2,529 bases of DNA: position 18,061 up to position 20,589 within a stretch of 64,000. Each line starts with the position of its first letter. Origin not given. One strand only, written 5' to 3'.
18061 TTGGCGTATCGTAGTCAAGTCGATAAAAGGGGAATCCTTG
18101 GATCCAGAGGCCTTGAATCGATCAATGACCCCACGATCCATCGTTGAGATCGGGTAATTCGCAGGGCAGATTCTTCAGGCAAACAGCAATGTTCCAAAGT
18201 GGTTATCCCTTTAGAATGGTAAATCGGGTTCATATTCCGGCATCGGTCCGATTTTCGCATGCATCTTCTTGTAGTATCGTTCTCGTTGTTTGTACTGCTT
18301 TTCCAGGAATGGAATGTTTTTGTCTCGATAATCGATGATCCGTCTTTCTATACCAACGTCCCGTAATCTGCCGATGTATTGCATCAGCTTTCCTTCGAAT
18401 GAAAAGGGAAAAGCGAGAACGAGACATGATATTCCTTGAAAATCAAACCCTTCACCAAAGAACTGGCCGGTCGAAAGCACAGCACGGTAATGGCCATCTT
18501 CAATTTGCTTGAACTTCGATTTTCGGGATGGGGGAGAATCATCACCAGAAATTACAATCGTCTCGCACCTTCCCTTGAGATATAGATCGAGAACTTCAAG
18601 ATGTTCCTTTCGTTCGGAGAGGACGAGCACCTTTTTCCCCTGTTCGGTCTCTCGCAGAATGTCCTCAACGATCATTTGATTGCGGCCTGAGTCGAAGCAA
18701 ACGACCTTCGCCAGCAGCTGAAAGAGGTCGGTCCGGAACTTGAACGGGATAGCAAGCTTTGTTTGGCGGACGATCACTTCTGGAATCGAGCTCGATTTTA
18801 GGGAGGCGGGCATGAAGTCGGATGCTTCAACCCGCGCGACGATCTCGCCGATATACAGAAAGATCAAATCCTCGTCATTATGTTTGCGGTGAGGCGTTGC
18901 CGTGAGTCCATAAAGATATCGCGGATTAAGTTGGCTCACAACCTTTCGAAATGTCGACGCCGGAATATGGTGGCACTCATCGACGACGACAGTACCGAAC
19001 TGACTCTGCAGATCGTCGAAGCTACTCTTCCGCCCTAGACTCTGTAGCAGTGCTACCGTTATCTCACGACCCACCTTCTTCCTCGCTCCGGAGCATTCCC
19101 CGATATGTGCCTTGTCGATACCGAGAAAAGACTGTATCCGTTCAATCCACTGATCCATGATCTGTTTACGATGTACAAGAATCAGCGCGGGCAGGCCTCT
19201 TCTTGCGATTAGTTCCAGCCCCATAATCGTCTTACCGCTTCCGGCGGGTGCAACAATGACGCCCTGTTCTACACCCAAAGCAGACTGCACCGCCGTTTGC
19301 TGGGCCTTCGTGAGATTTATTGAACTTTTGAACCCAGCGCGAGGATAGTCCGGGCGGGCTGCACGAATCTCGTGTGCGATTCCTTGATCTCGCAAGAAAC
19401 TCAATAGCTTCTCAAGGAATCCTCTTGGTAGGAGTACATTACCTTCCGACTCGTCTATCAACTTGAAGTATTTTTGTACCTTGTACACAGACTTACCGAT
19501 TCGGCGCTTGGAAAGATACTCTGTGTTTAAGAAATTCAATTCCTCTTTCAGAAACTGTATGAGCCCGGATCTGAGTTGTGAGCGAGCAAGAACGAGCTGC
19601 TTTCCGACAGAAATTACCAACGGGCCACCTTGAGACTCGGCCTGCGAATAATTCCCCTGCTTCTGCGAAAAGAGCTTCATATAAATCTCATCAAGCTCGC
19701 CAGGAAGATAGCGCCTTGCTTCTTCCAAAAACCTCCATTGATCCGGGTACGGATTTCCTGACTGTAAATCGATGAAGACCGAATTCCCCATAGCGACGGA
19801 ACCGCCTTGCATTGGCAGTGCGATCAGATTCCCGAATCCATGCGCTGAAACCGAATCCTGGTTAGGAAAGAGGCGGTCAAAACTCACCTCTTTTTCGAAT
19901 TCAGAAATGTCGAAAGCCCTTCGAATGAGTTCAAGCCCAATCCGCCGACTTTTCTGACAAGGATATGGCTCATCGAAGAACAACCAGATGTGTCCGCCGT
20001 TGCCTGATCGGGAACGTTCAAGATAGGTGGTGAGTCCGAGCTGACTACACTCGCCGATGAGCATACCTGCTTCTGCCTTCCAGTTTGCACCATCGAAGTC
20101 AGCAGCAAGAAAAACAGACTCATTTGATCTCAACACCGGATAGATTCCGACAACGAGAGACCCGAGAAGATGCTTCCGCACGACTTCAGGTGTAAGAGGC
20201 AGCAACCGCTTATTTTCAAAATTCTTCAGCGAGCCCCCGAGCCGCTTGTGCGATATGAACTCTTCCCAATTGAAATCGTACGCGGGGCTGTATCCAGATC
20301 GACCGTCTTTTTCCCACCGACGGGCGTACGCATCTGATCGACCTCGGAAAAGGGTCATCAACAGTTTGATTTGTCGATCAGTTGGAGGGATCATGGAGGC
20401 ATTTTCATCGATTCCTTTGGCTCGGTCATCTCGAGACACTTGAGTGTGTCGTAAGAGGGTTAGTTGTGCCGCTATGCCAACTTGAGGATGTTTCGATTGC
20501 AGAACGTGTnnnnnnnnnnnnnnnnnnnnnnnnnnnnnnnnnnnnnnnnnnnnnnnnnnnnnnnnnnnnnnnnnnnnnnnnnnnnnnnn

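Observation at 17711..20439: Low-GC island between two paralogous Ser/Thr kinases encodes an AEP primase-polymerase–SF2 helicase fusion plus a HigA2-type HTH regulator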

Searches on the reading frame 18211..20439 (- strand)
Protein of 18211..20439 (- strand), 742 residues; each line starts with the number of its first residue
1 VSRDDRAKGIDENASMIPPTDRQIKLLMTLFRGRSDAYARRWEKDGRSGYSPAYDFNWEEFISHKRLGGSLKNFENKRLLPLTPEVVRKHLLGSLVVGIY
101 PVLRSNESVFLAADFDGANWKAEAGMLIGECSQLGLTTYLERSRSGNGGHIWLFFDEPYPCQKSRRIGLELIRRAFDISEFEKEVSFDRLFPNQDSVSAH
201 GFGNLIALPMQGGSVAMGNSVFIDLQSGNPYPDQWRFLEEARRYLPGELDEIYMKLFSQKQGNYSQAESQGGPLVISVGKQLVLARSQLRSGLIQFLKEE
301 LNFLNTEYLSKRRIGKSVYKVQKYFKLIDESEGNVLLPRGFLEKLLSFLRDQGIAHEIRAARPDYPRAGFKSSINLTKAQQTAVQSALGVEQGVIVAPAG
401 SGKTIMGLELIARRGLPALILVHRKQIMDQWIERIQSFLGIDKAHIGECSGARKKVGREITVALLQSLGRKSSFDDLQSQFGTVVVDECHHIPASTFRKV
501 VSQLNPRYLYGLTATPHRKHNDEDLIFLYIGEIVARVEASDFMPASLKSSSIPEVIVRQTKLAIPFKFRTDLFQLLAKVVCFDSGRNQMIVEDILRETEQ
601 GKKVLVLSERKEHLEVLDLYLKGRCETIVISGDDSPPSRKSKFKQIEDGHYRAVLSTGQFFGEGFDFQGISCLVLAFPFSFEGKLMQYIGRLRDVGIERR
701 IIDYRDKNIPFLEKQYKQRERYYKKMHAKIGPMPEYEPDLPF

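Call 3: search_protein_families(library=pfam, proteins=[window:18211-20439:-], max_evalue=0.1)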
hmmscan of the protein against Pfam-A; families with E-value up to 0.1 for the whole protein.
window:18211-20439:- (742 aa): 8 families
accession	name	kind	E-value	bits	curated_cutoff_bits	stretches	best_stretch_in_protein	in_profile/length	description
PF22548.2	AEP-TOTE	-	6.2e-75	252.2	27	1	23-251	2-229/230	TOTE conflict system, Archaeo-Eukaryotic Primase domain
PF04851.21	ResIII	-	4.5e-27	95.4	22.5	1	374-518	2-164/164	Type III restriction enzyme, res subunit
PF00270.35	DEAD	-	2.9e-10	40.5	26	1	377-519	1-163/167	DEAD/DEAH box helicase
PF00271.37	Helicase_C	-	1e-08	35.9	23.5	1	591-691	6-105/110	Helicase conserved C-terminal domain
PF18766.7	SWI2_SNF2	-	8.9e-05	22.7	26.7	1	389-522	17-161/221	SWI2/SNF2 ATPase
PF13401.12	AAA_22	-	0.00044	21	27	1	393-506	8-110/130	AAA domain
PF00176.29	SNF2-rel_dom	-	0.005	16.4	24.9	1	394-525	21-171/290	SNF2-related domain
PF13604.12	AAA_30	-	0.046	13.9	27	0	376-407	2-35/191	AAA domain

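Call 4: search_protein_families(library=ncbifam, proteins=[window:18211-20439:-], max_evalue=0.1)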
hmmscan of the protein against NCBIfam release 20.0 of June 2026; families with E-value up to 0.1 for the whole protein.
window:18211-20439:- (742 aa): 14 families
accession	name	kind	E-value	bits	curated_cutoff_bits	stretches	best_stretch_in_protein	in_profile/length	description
NF045503.1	repair_heli_XPB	equivalog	1.3e-25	90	610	1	373-654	181-467/548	DNA repair helicase XPB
NF040561.1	PrimPol_Msp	equivalog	3.4e-22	78.7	200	2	81-253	158-342/515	CRISPR-associated primase-polymerase type A1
NF053632.1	heli_RadD_YejH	equivalog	1.4e-14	53.3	720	1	378-519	5-154/573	DNA repair helicase RadD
TIGR00603.1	rad25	subfamily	2.9e-11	42.3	328.7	1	392-528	277-426/734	DNA repair helicase rad25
NF046051.1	restrict_EcoAI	equivalog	3e-08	32.5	550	1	392-525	179-322/768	EcoAI/FtnUII family type I restriction enzme subunit R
NF042913.1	CyRepA1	equivalog_domain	6.6e-08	31.9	200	1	395-498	7-103/595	plasmid replication protein, CyRepA1 family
TIGR04095.1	dnd_restrict_1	equivalog_domain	9.5e-06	24.9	600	1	374-537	7-191/451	DNA phosphorothioation system restriction enzyme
NF004071.0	PRK05580.2-3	equivalog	0.0074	14.3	1105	1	366-491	193-329/735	primosomal protein N'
TIGR00348.1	hsdR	subfamily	0.011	14.3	284.55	1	343-522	219-414/674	HsdR family type I site-specific deoxyribonuclease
NF010337.0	PRK13766.1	equivalog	0.011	13.9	610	1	380-459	21-103/781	Hef nuclease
TIGR00631.1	uvrb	equivalog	0.017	13.3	750.1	1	388-439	27-78/658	excinuclease ABC subunit UvrB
NF003673.1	PRK05298.1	equivalog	0.023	13.1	743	1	389-439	28-78/653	excinuclease ABC subunit UvrB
TIGR00376.1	TIGR00376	hypoth_equivalog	0.051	12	348.9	0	374-413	157-197/639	IGHMBP2 family helicase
TIGR01407.1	dinG_rel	hypoth_equivalog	0.095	10.9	547.7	0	588-679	699-795/889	putative DnaQ family exonuclease/DinG family helicase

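Call 5: search_protein_families(library=padloc, proteins=[window:18211-20439:-], max_evalue=0.1)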
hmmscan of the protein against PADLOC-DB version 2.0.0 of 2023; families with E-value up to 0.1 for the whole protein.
window:18211-20439:- (742 aa): 13 families
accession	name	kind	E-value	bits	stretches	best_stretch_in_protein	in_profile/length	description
PDLC01465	PrimPol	-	4.4e-65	218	1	19-288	18-268/276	"CAS-I,CAS-II,CAS-III,CAS-IV,CAS-V,CAS-VI; associated"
PDLC01101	PrimPol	-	1.4e-20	71.5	1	29-248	135-333/490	adaptation polymerase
PDLC03659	mREase_IV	-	3.3e-16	56.3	1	389-691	238-549/945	Type IV methyl-directed restriction enzyme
PDLC03658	mREase_IV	-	3.7e-15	52.7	1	392-691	244-541/953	Type IV methyl-directed restriction enzyme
PDLC02707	PbeA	-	2.9e-13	47.3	1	362-536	239-435/672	PbeA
PDLC02704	PbeA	-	9.4e-09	32.3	1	358-537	242-441/682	PbeA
PDLC02706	PbeA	-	5.3e-06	23.3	1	390-523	285-438/722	PbeA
PDLC01439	typeIV_DinG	-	1.9e-05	21.6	1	384-435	27-80/575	CAS-IV-A; associated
PDLC03049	REase_I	-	0.00023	17.3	1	386-524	183-331/807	Type I restriction enzyme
PDLC02703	PbeA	-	0.0003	17.5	1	373-540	244-430/626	PbeA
PDLC04173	GajB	-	0.003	14.6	1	386-424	5-45/471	-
PDLC02705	PbeA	-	0.01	12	1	484-541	378-436/691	PbeA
PDLC04986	PDC-S28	-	0.014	11.7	1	394-491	56-161/831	-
